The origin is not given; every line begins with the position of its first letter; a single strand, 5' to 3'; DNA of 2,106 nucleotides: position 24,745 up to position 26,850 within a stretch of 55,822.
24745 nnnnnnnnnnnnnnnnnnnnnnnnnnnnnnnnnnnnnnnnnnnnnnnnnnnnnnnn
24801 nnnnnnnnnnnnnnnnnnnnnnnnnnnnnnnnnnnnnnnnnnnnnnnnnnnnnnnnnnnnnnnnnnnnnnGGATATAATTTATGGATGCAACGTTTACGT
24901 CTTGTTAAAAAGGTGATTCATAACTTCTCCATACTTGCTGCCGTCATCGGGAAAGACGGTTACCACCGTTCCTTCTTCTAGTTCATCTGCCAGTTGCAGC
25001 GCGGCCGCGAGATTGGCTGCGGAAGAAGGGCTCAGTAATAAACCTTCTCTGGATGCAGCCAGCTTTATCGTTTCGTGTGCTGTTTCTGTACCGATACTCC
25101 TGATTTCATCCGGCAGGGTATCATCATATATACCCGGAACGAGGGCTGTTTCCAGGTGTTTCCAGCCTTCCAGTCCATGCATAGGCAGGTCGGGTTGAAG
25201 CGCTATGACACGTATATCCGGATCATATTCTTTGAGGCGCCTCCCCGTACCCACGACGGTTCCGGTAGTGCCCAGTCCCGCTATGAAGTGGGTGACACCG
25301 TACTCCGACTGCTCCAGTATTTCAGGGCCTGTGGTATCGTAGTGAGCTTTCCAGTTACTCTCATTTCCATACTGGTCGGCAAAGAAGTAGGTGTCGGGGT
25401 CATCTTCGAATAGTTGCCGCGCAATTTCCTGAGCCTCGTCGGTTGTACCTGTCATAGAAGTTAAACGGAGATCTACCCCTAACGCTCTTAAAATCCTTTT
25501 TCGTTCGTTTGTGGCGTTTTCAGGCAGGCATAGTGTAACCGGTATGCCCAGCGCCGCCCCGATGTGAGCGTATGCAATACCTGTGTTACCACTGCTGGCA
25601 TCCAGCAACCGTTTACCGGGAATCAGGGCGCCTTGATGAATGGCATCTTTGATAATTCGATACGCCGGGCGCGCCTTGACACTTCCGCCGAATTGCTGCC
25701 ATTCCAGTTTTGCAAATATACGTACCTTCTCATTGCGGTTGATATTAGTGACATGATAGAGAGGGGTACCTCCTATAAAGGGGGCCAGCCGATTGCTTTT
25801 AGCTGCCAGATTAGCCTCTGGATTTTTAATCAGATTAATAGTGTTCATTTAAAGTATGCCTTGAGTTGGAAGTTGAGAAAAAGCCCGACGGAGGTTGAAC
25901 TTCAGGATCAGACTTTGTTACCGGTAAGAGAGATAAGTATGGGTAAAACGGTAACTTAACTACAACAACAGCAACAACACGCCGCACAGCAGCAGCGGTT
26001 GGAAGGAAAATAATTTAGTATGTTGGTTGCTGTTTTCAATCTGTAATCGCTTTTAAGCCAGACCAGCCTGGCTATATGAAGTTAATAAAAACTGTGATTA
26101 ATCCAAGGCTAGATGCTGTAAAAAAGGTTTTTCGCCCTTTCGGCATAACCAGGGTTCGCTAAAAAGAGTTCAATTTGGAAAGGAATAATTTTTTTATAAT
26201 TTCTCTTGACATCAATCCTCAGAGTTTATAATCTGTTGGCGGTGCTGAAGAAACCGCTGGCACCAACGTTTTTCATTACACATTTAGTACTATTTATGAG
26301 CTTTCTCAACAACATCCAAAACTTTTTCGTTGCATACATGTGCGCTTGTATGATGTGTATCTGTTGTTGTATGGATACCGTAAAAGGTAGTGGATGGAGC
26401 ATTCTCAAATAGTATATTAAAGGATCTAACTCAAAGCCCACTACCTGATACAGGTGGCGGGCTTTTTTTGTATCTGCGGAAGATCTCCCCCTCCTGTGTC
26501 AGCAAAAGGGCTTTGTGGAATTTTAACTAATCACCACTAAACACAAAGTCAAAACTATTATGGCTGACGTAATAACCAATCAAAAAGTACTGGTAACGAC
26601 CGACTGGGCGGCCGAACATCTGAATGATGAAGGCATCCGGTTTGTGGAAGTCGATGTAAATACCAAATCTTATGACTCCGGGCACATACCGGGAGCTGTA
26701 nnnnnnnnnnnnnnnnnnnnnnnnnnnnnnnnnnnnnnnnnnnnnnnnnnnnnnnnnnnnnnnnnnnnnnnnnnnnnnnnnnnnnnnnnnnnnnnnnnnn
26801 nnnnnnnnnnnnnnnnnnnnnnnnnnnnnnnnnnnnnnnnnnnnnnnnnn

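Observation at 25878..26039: Second Cys-run leader ORF (9 Cys in the last 12 codons) facing the cysM-mec-cysO-moeZ operon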

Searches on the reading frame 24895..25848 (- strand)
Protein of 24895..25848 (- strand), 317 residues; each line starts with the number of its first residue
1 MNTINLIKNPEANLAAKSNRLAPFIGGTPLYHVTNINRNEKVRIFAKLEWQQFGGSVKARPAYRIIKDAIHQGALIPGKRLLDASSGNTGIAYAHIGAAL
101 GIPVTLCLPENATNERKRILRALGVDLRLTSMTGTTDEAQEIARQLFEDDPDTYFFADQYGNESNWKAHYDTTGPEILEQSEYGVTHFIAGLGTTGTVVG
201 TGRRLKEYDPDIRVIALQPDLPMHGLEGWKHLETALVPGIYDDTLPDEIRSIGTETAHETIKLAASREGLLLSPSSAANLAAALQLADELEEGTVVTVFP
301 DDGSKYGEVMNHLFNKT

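Call 8: search_protein_families(library=pfam, proteins=[window:24895-25848:-])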
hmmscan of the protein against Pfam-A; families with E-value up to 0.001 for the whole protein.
window:24895-25848:- (317 aa): 1 family
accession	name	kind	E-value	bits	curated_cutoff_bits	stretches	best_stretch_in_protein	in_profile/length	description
PF00291.31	PALP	-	4.7e-66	223.6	35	1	23-301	3-295/295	Pyridoxal-phosphate dependent enzyme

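Call 13: find_related_loci(query=window:24895-25848:-, collection=genome_contigs, flank=4000)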
Query window:24895-25848:- (317 aa) in genome_contigs; peptide patterns used: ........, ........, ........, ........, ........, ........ (x = any residue, [..] = any of these).
338 stretches matched a pattern; 297 encode a relative of the query (tblastn E <= 1e-3); the best 80 are kept; 80 distinct loci.
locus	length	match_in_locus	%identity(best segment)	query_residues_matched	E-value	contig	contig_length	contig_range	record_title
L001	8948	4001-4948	69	1-316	4e-146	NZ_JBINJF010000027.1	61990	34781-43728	Halalkalibaculum sp. DA3122 scaffold_27_length=61991, whole genome shotgun sequence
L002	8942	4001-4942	69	1-314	4e-146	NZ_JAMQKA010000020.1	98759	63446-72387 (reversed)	Aliifodinibius sp. S!AR15-10 NODE_20_length_98759_cov_23.834050, whole genome shotgun sequence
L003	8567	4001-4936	70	1-312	2e-142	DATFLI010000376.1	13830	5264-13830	MAG TPA_asm: Balneolaceae bacterium isolate SMAG_U9194 k141_186259, whole genome shotgun sequence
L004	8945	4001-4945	68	1-315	2e-141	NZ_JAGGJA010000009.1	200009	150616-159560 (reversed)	Fodinibius salsisoli strain 1BSP15-2V2 NODE_9_length_200009_cov_54.003232, whole genome shotgun sequence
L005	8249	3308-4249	68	1-314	1e-139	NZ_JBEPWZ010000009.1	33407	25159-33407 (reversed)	MAG: Fodinibius sp. isolate 01_S196.semibin_refined.181 NODE_117_length_33407_cov_3.090174, whole genome shotgun sequenc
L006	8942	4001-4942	68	1-314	2e-139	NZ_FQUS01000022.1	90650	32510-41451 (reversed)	Fodinibius roseus strain DSM 21986, whole genome shotgun sequence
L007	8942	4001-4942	72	1-314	1e-139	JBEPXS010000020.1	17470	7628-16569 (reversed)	MAG: Balneolaceae bacterium isolate 02_S197.semibin_refined.070 NODE_535_length_17470_cov_2.026120, whole genome shotgun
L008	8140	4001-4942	68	1-314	4e-139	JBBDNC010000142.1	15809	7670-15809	MAG: Balneolaceae bacterium isolate LejiaB_47_16 Lejia_B_4632_length_15809_cov_9, whole genome shotgun sequence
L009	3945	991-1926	65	1-312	4e-138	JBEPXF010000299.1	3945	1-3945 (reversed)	MAG: Fodinibius sp. isolate 01_S196.semibin_refined.224_sub NODE_25424_length_3945_cov_1.612101:0-3945, whole genome sho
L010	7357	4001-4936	65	1-312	3e-134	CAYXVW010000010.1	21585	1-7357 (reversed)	MAG TPA_asm: uncultured Balneolaceae bacterium isolate binchicken_co207_246 genome assembly, contig: NODE_2082_length_21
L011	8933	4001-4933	67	1-314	2e-133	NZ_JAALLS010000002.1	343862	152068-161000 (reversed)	Fodinibius halophilus strain 2W32 Scaffold2, whole genome shotgun sequence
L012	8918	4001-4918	70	9-314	3e-133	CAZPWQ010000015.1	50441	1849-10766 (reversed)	MAG TPA_asm: uncultured Balneolaceae bacterium isolate SRP284430_co1_47 genome assembly, contig: NODE_227_length_50441_c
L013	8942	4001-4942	65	1-314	3e-132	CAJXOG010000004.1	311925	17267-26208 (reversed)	MAG TPA_asm: uncultured Aliifodinibius sp. isolate SRR6201613_bin.12_MetaBAT_v2.12.1_MAG genome assembly, contig: NODE_1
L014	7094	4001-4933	67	1-311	1e-131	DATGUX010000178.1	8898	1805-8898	MAG TPA_asm: Fodinibius sp. isolate SMAG_U10540 k141_367585, whole genome shotgun sequence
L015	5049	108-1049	64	1-314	7e-131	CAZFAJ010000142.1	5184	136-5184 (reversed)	MAG TPA_asm: uncultured Balneolaceae bacterium isolate binchicken_co8_321 genome assembly, contig: NODE_32215_length_518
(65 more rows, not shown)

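Call 42: find_related_loci(query=window:24895-25848:-, collection=metagenome_contigs, flank=1500)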
Query window:24895-25848:- (317 aa) in metagenome_contigs; peptide patterns used: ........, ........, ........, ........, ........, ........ (x = any residue, [..] = any of these).
344 stretches matched a pattern; 288 encode a relative of the query (tblastn E <= 1e-3); the best 80 are kept; 80 distinct loci.
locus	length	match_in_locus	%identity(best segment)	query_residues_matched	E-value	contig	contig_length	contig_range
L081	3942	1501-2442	70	1-314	2e-144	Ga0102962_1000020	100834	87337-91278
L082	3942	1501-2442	69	1-314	1e-143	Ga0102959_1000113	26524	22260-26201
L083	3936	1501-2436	70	1-312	5e-143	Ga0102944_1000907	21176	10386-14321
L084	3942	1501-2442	69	1-314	3e-142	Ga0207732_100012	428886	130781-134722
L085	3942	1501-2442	68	1-314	3e-141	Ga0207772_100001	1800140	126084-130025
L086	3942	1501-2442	69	1-314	6e-143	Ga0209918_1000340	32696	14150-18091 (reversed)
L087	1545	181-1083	70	14-314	3e-151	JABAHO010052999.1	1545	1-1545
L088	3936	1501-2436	68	1-314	4e-140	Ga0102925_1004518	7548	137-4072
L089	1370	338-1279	66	1-314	2e-151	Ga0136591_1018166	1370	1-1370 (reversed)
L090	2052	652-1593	68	1-314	5e-148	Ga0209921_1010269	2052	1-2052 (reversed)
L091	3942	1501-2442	68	1-314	2e-137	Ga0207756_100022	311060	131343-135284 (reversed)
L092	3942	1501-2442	65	1-314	5e-133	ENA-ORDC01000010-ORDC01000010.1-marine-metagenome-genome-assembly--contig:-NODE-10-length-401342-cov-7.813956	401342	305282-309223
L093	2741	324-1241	65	6-314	8e-134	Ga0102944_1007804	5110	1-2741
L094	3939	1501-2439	63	1-313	8e-130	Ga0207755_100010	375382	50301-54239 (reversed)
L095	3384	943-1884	68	1-314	9e-131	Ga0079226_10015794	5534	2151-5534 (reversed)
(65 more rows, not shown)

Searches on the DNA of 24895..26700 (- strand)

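Call 6: search_rna_families(source=window, start=25700, end=26700, threshold=evalue, max_evalue=10)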
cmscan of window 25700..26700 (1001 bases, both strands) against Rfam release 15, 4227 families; matches with E-value up to 10: 11.
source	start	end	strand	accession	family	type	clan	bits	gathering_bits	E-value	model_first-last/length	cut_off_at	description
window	26061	26261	+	RF02159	PART1_1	Gene; lncRNA;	-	21.8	65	1.7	1-218/218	no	Prostate androgen-regulated transcript 1 conserved region 1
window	26430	26495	-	RF02450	ncr1175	Gene; sRNA;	-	20.9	60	0.41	1-110/110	no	Bacillus sRNA ncr1175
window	26176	26285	+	RF00307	snoR98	Gene; snRNA; snoRNA; HACA-box;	CL00038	20.2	44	3.2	1-118/118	no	Small nucleolar RNA snoR98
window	26433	26569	-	RF01816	RsaA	Gene; sRNA;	-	18.9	50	2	1-134/134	no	RNA Staph. aureus A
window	26195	26230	+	RF03225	mir-2763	Gene; miRNA;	-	17.2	50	2.7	25-60/83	no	mir-2763 microRNA precursor family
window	25960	26045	-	RF03336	mir-1322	Gene; miRNA;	-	17.2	70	3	1-69/69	no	mir-1322 microRNA precursor family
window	26119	26196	-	RF00136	SNORD81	Gene; snRNA; snoRNA; CD-box;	CL00050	16.8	50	8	1-77/77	no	Small nucleolar RNA SNORD81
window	26394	26465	+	RF01822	RsaJ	Gene; sRNA;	-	15.3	100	0.55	1-287/287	no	RNA Staph. aureus A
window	26190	26237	-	RF02031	tpke11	Gene; sRNA;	-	15.1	43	4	1-77/77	no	tpke11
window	26345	26470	+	RF00513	Trp_leader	Cis-reg; leader;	-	14.4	41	9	1-100/100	no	Tryptophan operon leader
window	26287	26338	-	RF02111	IS009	Gene;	-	11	117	6.8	1-199/199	no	IS009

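Call 70: search_rna_families(sources=[L001, L002, L005, L017, L022, L027, L032, L036, L049, L055, L060, L066, L070, L072, L080], threshold=gathering)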
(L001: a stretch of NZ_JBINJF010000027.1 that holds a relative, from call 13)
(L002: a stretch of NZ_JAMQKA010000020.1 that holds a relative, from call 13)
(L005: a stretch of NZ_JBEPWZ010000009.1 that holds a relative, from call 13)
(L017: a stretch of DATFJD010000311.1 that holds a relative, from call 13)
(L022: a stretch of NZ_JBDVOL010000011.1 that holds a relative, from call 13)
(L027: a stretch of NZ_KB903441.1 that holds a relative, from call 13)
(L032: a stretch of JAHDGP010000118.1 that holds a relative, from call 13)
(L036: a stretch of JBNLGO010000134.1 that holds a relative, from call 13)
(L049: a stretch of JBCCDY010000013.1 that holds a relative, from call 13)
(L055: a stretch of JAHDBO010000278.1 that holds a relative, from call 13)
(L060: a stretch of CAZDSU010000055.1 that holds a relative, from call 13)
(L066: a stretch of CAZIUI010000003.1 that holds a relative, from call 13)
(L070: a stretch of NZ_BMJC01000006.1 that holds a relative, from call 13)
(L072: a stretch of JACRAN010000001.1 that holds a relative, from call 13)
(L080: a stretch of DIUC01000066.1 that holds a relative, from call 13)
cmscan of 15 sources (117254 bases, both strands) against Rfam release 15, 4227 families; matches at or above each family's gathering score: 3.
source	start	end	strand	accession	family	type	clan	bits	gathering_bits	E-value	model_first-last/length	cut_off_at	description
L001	7542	7615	-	RF00005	tRNA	Gene; tRNA;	CL00001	65.5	29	9.7e-12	1-71/71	no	tRNA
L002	7573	7646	-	RF00005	tRNA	Gene; tRNA;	CL00001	65.5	29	9.7e-12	1-71/71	no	tRNA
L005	7052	7126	-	RF00005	tRNA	Gene; tRNA;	CL00001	63.1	29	4.6e-11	1-71/71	no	tRNA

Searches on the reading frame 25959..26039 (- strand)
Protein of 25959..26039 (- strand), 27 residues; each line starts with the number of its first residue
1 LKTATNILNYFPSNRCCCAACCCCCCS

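Call 60: search_protein_families(library=ncbifam, proteins=[window:25959-26039:-], max_evalue=1)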
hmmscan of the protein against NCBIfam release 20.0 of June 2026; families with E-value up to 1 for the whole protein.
seq(27 aa): 0 families

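Call 61: search_protein_families(library=pfam, proteins=[window:25959-26039:-], max_evalue=1)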
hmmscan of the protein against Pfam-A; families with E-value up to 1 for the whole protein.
seq(27 aa): 0 families
